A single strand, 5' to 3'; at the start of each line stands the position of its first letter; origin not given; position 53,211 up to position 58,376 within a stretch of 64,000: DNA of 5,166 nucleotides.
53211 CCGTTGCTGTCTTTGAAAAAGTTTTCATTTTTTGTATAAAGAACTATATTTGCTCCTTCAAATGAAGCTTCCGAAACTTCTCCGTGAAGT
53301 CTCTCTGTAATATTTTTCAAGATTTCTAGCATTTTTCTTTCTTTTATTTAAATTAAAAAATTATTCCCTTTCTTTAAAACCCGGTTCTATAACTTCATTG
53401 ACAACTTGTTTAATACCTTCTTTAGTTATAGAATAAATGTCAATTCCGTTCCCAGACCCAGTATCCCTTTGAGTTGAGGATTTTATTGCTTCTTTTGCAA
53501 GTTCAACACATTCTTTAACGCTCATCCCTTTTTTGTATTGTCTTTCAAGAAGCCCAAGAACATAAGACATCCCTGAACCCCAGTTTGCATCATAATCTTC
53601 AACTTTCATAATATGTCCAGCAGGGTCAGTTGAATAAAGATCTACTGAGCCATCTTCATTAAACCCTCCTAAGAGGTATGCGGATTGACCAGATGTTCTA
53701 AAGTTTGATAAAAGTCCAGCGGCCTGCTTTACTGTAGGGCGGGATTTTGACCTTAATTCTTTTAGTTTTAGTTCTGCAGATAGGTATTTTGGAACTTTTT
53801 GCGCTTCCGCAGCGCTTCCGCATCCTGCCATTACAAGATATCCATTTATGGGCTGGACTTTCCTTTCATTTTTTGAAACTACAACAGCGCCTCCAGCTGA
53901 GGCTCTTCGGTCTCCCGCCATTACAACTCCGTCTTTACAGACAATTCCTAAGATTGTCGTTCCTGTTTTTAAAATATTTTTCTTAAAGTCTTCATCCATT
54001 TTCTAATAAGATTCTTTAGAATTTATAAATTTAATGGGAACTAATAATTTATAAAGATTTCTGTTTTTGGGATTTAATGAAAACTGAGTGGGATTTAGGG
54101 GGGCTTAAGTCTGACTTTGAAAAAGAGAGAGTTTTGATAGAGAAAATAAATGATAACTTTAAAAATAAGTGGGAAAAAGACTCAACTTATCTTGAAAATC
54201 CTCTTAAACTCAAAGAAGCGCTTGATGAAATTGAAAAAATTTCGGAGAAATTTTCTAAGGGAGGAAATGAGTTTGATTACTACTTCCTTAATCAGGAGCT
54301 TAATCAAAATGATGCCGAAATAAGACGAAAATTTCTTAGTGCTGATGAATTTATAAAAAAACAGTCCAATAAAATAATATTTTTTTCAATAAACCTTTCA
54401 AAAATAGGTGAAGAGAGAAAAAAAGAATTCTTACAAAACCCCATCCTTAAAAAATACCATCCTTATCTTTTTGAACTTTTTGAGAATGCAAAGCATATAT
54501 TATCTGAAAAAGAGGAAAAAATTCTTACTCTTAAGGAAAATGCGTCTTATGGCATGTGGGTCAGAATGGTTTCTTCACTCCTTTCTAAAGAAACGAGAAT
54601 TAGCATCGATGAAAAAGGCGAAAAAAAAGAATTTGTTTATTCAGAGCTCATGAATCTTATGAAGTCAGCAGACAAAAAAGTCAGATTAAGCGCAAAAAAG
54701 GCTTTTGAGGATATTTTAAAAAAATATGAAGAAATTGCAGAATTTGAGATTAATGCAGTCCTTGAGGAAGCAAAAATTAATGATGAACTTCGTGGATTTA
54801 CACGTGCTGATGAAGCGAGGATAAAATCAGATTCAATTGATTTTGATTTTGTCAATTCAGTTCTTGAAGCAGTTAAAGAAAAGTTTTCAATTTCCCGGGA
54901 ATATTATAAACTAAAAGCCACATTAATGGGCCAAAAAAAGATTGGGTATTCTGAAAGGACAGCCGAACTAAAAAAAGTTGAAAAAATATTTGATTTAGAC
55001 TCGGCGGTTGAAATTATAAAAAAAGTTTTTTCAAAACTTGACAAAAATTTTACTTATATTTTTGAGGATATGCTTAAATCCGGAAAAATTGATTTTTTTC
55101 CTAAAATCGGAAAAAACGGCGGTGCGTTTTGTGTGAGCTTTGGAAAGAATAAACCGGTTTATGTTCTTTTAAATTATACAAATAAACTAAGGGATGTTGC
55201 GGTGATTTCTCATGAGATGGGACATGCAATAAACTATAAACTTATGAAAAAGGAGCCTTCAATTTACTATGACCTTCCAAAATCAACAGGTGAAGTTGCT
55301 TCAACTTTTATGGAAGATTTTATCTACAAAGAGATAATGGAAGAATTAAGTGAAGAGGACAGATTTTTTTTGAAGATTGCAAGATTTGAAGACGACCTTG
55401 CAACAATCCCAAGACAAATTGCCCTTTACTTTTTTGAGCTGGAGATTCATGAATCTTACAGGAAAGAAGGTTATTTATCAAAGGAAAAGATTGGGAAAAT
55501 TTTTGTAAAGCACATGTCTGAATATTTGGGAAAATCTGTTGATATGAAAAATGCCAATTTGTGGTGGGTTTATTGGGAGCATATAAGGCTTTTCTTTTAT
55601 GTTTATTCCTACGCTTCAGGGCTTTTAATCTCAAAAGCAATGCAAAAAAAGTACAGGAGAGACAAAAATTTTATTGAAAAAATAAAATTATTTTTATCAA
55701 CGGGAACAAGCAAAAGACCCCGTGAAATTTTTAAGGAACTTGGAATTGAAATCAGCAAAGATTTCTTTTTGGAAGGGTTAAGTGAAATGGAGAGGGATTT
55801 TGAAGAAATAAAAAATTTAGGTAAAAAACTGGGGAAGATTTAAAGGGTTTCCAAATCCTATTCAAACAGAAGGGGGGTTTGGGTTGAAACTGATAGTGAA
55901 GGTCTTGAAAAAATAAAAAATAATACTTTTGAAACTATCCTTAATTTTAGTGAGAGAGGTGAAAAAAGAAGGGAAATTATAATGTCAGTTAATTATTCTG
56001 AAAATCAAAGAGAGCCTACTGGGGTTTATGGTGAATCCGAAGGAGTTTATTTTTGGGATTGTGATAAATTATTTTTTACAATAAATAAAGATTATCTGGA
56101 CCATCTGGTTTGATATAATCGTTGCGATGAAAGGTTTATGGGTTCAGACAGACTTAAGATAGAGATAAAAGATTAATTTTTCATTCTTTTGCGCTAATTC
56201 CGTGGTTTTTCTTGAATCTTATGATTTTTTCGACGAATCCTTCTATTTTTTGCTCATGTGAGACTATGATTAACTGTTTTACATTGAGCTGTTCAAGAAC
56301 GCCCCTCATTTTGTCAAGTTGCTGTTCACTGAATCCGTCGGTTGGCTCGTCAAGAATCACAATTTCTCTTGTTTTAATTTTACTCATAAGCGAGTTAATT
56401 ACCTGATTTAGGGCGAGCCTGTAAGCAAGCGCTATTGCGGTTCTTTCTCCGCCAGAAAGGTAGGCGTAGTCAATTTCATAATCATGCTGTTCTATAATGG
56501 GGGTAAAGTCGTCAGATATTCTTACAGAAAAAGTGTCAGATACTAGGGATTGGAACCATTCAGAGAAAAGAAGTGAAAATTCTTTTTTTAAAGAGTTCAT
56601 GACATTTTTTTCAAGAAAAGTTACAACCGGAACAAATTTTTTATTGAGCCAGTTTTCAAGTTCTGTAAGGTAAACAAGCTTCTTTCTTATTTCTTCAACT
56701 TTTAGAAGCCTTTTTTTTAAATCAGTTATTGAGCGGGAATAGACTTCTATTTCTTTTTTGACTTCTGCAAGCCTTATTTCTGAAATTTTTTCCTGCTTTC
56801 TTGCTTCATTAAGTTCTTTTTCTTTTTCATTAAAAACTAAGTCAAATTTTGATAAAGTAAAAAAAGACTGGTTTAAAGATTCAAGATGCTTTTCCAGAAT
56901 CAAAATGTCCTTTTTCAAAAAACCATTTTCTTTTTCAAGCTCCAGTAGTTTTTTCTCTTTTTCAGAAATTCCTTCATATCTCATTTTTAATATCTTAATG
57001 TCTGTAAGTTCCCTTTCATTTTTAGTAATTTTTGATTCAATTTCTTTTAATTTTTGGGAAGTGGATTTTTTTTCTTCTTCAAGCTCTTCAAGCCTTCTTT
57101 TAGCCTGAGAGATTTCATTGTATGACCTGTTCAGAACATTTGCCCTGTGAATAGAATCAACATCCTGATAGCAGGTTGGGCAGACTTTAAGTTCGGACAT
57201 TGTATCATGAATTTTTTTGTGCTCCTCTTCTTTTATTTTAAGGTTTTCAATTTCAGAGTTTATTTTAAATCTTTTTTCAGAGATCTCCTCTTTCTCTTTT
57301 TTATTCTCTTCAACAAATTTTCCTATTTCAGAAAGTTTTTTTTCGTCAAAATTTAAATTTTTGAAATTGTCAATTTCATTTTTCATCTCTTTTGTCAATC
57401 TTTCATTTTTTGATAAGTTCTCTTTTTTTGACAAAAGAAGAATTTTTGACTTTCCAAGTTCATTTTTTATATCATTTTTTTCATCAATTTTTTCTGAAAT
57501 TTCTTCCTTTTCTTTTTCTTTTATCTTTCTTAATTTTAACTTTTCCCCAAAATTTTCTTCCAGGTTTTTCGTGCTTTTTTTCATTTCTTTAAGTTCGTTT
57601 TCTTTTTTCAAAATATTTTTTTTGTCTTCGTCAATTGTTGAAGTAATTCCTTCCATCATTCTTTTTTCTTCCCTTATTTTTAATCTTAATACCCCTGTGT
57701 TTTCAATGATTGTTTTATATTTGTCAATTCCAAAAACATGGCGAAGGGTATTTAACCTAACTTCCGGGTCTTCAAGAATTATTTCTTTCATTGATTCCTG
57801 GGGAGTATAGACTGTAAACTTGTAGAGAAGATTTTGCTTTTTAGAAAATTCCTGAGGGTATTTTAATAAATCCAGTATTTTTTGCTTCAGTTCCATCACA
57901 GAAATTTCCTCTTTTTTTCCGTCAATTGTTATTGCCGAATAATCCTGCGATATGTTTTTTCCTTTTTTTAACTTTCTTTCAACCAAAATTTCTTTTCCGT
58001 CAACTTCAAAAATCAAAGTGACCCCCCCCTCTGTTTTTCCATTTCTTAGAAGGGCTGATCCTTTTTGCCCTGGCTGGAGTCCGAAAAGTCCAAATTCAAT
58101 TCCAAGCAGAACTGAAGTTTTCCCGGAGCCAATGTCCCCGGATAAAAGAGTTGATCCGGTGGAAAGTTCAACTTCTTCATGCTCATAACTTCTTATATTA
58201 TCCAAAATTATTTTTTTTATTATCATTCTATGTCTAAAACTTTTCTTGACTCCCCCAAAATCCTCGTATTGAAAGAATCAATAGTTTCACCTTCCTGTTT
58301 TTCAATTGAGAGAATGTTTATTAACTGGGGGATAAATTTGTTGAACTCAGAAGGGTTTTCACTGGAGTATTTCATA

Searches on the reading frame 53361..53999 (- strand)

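Call 10: search_protein_families(library=pfam, proteins=[window:53361-53999:-], max_evalue=0.001)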
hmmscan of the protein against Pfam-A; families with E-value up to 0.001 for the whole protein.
window:53361-53999:- (212 aa): 1 family
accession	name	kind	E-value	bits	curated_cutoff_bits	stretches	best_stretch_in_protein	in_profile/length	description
PF00227.31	Proteasome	-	1.2e-43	149.4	22.4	1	11-191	2-189/189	Proteasome subunit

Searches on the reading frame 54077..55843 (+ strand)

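Call 10: search_protein_families(library=pfam, proteins=[window:54077-55843:+], max_evalue=0.001)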
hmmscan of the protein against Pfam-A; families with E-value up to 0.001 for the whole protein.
window:54077-55843:+ (588 aa): 1 family
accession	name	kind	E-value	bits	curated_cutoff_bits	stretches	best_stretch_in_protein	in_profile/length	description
PF08439.15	Peptidase_M3_N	-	2.2e-12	47.4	25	1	108-163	3-59/70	Oligopeptidase F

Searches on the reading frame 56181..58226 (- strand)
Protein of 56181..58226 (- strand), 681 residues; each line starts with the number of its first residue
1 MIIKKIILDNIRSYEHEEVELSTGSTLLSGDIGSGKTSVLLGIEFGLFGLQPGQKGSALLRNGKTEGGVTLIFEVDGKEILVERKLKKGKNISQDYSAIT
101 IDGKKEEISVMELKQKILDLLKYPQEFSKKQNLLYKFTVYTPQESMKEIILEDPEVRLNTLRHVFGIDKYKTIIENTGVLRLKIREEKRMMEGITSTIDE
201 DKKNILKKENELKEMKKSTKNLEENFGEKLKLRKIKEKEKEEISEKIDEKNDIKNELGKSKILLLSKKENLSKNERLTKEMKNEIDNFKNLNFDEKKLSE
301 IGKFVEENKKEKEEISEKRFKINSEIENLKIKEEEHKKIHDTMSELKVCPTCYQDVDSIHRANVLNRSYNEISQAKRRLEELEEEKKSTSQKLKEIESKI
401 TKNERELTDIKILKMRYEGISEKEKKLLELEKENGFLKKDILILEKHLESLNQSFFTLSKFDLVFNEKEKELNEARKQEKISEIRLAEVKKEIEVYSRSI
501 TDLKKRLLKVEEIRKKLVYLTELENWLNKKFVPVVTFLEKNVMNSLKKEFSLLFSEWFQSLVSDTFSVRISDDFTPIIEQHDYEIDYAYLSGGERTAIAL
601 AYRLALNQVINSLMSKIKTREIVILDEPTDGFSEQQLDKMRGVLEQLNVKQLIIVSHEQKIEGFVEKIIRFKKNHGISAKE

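Call 10: search_protein_families(library=pfam, proteins=[window:56181-58226:-], max_evalue=0.001)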
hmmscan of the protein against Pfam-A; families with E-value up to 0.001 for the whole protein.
window:56181-58226:- (681 aa): 3 families
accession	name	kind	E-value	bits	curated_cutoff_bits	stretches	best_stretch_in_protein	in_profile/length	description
PF13476.12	AAA_23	-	9.5e-17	62.7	27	1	5-224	1-198/201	AAA domain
PF02463.25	SMC_N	-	1.7e-05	24.8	40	1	3-105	2-117/220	RecF/RecN/SMC N terminal domain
PF13558.12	SbcC_Walker_B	-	2.8e-05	24.7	27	1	583-645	26-89/90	SbcC/RAD50-like, Walker B motif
